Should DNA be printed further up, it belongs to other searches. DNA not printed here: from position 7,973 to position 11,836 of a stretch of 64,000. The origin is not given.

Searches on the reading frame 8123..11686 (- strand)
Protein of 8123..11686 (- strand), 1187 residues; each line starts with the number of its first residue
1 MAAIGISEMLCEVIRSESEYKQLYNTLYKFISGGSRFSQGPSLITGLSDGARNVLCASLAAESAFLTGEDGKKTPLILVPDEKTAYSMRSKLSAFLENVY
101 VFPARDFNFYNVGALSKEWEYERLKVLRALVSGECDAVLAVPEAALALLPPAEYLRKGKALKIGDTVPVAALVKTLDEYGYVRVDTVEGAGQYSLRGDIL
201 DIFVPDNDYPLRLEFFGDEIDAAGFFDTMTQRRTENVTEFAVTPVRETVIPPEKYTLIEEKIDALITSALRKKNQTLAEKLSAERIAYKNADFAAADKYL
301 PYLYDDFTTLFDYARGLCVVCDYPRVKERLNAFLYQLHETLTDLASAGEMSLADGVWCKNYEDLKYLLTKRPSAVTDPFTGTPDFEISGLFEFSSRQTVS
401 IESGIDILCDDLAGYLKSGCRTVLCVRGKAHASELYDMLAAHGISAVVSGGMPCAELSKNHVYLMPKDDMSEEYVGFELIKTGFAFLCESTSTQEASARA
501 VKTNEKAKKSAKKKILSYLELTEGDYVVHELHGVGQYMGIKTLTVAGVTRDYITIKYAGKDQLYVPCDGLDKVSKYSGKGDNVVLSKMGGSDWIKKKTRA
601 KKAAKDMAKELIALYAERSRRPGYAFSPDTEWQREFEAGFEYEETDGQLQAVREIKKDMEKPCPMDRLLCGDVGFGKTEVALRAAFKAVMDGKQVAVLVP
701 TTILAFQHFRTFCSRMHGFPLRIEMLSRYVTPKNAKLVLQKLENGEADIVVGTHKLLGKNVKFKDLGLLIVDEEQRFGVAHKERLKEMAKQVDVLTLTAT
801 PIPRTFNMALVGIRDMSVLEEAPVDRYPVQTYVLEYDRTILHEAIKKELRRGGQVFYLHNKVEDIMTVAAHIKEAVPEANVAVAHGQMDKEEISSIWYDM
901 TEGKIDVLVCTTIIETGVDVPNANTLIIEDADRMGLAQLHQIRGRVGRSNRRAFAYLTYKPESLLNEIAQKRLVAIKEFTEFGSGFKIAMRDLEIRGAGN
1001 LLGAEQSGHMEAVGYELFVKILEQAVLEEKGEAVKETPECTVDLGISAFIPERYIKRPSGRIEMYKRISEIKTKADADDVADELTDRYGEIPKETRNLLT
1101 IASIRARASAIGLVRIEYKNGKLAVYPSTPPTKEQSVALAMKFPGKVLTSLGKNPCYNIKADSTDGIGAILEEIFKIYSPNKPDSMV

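Call 44: search_protein_families(library=pfam, proteins=[window:8123-11686:-], max_evalue=0.00001)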
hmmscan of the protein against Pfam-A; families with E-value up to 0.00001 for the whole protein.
window:8123-11686:- (1187 aa): 6 families
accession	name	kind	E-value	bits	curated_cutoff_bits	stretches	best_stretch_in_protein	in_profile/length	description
PF00270.35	DEAD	-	5.7e-26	91.7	26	1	646-805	2-163/167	DEAD/DEAH box helicase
PF03461.20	TRCF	-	1.5e-25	89.8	25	1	1044-1128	1-85/95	TRCF domain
PF02559.22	CarD_TRCF_RID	-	1.4e-21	76.8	23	1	521-577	1-57/57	CarD-like/TRCF RID domain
PF17757.6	UvrB_inter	-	9.4e-21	74.2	22.9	1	161-246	3-89/91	UvrB interaction domain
PF00271.37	Helicase_C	-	1.9e-20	73.6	23.5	1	844-949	5-109/110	Helicase conserved C-terminal domain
PF04851.21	ResIII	-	2.9e-08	34.3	22.5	1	644-801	4-162/164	Type III restriction enzyme, res subunit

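Call 45: find_related_loci(query=window:8123-11686:-, collection=genome_contigs, flank=500)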
Query window:8123-11686:- (1187 aa) in genome_contigs; peptide patterns used: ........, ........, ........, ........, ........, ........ (x = any residue, [..] = any of these).
599 stretches matched a pattern (row limit reached: there are more); 550 encode a relative of the query (tblastn E <= 1e-3); the best 80 are kept; 80 distinct loci.
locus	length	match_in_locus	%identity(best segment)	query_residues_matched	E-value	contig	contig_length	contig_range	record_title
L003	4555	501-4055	90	3-1187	0e+0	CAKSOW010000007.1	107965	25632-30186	MAG: uncultured Eubacteriales bacterium isolate REFINED_METABAT215_SUBJECT_CONTIGS_1500_ASSEMBLY_K77_MERGED__Pilot_MoBio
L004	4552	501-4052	74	5-1187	0e+0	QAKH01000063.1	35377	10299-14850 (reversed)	MAG: Clostridiales bacterium isolate CIM:MAG 1102 contig_7331, whole genome shotgun sequence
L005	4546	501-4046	68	5-1187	0e+0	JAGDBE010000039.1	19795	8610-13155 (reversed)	MAG: Clostridia bacterium isolate RGIG10308 Yak_Rumen.Co__c1216899, whole genome shotgun sequence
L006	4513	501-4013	55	7-1163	0e+0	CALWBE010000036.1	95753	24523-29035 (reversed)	MAG: uncultured Clostridia bacterium isolate E08__bin290 genome assembly, contig: E08__k127_4898370, whole genome shotgu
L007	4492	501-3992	47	10-1181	0e+0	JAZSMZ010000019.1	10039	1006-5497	MAG: Eubacteriales bacterium isolate T1900044552_TS20190018.MAGScoT_cleanbin_000025 SGB_253_k141_906942, whole genome sh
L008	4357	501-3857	49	24-1155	0e+0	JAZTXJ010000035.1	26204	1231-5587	MAG: Eubacteriales bacterium isolate T1900045330_YK20190019.MAGScoT_cleanbin_000034 SGB_6515_k141_2111776, whole genome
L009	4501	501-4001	48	3-1178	0e+0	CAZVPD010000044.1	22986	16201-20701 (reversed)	MAG TPA_asm: uncultured Lachnospiraceae bacterium isolate SRP192927_co1_887 genome assembly, contig: NODE_4253_length_22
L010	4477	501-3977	48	6-1178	0e+0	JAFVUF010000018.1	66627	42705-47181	MAG: Clostridia bacterium isolate RGIG5399 Sheep_Colon-3__c1633, whole genome shotgun sequence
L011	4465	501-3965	48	10-1178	0e+0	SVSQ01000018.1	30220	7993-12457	MAG: Oscillospiraceae bacterium isolate SIG673 NODE_31240_length_30220_cov_1.913967, whole genome shotgun sequence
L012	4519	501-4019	48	14-1178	0e+0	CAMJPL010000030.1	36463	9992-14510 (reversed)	MAG: uncultured Clostridia bacterium isolate SRR12081301_bin.2_metaWRAP_v1.3_MAG genome assembly, contig: ERZ12289766.14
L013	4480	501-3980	47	10-1177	0e+0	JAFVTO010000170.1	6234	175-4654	MAG: Clostridia bacterium isolate RGIG5382 Sheep_Colon-3__c670284, whole genome shotgun sequence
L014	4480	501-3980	45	18-1185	0e+0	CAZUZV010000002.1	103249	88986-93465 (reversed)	MAG TPA_asm: uncultured Eubacteriales bacterium isolate SRP315200_co1_575 genome assembly, contig: NODE_69_length_103249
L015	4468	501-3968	48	10-1178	0e+0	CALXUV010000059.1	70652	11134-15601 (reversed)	MAG: uncultured Clostridia bacterium isolate E41__bin104 genome assembly, contig: E41__k127_4283821, whole genome shotgu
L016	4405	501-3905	47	10-1160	0e+0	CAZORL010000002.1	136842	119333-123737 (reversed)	MAG TPA_asm: uncultured Lachnospiraceae bacterium isolate SRP350583_co2_558 genome assembly, contig: NODE_68_length_1368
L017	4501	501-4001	45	5-1177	0e+0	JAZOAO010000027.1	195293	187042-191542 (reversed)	MAG: Acutalibacteraceae bacterium isolate T1900044763_TS20190229.MAGScoT_cleanbin_000012 SGB_2377_k141_2035133, whole ge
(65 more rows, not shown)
